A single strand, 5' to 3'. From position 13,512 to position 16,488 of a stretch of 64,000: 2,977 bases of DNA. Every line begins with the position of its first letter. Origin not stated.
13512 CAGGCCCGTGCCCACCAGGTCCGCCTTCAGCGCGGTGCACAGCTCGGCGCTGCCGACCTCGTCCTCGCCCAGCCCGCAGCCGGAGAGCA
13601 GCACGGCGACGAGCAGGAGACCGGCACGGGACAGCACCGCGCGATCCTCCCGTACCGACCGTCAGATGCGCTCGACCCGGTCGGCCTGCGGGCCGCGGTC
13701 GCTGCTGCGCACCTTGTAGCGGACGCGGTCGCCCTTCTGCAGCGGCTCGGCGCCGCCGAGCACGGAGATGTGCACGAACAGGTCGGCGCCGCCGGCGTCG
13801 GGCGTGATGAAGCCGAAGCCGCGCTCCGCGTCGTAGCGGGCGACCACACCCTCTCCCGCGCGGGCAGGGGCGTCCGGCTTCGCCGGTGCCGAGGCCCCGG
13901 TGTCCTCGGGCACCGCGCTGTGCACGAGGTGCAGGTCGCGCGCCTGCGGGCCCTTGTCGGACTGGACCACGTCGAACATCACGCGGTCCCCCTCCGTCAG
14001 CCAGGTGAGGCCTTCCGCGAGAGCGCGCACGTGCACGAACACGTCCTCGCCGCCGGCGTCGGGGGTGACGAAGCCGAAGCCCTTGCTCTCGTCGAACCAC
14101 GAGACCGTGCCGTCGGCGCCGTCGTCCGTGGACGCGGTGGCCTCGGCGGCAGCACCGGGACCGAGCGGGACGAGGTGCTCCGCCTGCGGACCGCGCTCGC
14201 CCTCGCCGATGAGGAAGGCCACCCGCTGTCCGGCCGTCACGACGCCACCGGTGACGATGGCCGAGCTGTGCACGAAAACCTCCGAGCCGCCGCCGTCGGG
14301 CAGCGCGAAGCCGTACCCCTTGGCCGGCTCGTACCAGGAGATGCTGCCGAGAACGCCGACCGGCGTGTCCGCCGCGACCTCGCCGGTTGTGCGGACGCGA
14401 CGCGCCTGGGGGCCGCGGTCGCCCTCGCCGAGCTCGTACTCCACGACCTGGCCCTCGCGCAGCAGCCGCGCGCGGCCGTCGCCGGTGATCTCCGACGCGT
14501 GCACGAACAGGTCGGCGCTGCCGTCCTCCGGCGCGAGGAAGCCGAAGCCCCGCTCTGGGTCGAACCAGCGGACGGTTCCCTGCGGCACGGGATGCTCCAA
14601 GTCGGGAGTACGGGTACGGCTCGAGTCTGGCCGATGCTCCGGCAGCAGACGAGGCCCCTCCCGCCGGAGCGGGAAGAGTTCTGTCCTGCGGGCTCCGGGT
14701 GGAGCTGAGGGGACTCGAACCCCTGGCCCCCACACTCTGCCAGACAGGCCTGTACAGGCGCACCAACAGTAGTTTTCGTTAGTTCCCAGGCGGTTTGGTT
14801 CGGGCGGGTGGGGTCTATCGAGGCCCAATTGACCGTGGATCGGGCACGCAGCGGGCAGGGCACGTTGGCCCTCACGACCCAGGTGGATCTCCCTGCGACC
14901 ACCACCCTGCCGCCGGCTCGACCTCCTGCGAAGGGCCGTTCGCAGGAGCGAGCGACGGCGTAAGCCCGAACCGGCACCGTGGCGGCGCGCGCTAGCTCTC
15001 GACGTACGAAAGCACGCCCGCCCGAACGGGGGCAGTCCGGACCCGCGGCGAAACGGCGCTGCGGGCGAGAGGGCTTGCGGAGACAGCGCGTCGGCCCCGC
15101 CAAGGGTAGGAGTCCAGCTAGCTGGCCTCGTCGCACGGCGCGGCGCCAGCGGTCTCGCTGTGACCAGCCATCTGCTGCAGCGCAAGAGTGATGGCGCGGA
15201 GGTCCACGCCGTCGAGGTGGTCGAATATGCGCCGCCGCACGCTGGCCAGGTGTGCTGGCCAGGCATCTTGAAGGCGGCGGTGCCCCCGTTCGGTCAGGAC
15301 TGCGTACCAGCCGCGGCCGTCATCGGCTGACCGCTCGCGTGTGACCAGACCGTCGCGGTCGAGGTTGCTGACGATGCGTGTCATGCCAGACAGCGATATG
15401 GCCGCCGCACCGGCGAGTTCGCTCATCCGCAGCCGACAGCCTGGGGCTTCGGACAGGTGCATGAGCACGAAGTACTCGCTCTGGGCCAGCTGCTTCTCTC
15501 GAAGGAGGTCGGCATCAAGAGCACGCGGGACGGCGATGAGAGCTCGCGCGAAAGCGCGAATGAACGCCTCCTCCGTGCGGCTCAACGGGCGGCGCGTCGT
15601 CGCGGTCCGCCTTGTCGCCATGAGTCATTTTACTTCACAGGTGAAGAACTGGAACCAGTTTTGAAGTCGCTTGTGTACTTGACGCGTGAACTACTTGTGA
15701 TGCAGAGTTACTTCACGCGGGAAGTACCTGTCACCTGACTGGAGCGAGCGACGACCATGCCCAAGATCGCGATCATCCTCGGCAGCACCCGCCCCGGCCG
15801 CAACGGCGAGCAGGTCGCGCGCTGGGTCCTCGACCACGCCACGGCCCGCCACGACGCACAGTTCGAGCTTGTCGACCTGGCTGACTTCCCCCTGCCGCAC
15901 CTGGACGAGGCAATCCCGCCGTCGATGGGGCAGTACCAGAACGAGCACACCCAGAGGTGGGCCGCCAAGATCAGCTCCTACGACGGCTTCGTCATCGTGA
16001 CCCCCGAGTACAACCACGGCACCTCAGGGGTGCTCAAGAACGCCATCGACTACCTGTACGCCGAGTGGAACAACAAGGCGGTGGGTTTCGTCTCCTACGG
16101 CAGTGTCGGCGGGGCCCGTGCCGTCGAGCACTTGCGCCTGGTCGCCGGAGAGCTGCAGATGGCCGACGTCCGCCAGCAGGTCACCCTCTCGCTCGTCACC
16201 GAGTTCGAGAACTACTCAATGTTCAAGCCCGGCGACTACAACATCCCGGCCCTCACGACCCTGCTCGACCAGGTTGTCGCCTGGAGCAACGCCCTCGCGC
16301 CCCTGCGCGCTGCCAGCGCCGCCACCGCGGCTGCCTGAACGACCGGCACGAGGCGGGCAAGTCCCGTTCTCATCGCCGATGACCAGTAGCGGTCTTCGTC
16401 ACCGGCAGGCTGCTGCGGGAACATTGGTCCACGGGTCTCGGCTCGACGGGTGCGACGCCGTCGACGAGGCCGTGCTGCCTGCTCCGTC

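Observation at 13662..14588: Single ORF encoding four tandem cold-shock domains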

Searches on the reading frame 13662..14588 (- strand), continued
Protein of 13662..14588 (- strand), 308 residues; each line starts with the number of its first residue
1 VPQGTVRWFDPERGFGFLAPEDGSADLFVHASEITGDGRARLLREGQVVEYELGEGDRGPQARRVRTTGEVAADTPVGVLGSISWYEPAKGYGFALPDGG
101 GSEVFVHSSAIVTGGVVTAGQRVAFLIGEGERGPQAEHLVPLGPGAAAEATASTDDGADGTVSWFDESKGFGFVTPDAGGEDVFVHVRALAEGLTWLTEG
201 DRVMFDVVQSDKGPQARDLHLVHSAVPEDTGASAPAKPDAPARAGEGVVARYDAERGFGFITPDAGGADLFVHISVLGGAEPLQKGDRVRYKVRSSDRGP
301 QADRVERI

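Call 66: search_dna_similar(query=window:13665-14588:-, collection=phages, mode=protein, max_evalue=1e-20, max_rows=10)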
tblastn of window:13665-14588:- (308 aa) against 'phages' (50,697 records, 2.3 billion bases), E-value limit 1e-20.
No match.

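Call 67: get_annotated_region(hit=H18, flank=3000)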
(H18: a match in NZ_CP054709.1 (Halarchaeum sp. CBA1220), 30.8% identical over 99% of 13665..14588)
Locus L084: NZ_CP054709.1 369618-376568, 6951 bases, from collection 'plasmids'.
description: Halarchaeum sp. CBA1220 plasmid pCBA1220-02, complete sequence
organism: Halarchaeum sp. CBA1220 (NCBI taxid 1853682)
taxonomy: Archaea; Euryarchaeota; Halobacteria; Halobacteriales; Halobacteriaceae; Halarchaeum; Halarchaeum sp. CBA1220
host: -; source: solar salt; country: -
typing (MOB-suite, as given by PLSDB): non-mobilizable; mating-pair formation MPF_T
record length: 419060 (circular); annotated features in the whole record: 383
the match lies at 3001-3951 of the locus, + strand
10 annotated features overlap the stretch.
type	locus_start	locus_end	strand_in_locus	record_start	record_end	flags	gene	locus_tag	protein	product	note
CDS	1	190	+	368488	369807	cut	-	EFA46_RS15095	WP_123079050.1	RNA-guided endonuclease TnpB family protein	-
CDS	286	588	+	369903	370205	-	-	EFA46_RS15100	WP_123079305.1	hypothetical protein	-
CDS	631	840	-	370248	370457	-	-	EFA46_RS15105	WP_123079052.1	hypothetical protein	-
CDS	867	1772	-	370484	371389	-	-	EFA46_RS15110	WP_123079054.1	metallophosphoesterase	-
CDS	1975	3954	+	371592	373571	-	-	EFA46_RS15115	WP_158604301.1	cold shock domain-containing protein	-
CDS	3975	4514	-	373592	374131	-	-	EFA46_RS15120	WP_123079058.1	metallophosphoesterase family protein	-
CDS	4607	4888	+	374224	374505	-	-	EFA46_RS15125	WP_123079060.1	hypothetical protein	-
CDS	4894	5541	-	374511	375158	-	-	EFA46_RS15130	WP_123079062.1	hypothetical protein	-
CDS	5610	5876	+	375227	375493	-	-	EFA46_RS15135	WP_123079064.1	hypothetical protein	-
CDS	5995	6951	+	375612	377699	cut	-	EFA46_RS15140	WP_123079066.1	hypothetical protein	-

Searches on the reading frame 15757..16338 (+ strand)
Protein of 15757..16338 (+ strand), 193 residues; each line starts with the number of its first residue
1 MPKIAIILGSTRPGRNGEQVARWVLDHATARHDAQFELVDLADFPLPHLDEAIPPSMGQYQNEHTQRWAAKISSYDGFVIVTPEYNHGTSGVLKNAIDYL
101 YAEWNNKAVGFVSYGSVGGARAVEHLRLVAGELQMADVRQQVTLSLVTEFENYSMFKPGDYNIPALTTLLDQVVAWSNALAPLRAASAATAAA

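Call 28: search_protein_families(library=pfam, proteins=[window:15757-16338:+], max_evalue=0.001)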
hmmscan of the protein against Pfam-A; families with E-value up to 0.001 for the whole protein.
window:15757-16338:+ (193 aa): 2 families
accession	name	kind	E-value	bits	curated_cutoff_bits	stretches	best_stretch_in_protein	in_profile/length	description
PF03358.20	FMN_red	-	2.5e-44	150.9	24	1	2-145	1-148/152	NADPH-dependent FMN reductase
PF02525.22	Flavodoxin_2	-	6.7e-11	42.7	27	1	3-101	2-104/198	Flavodoxin-like fold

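Call 62: search_protein_families(library=padloc, proteins=[window:15757-16338:+], max_evalue=0.001)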
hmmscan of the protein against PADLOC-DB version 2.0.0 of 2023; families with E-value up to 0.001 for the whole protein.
window:15757-16338:+ (193 aa): 0 families
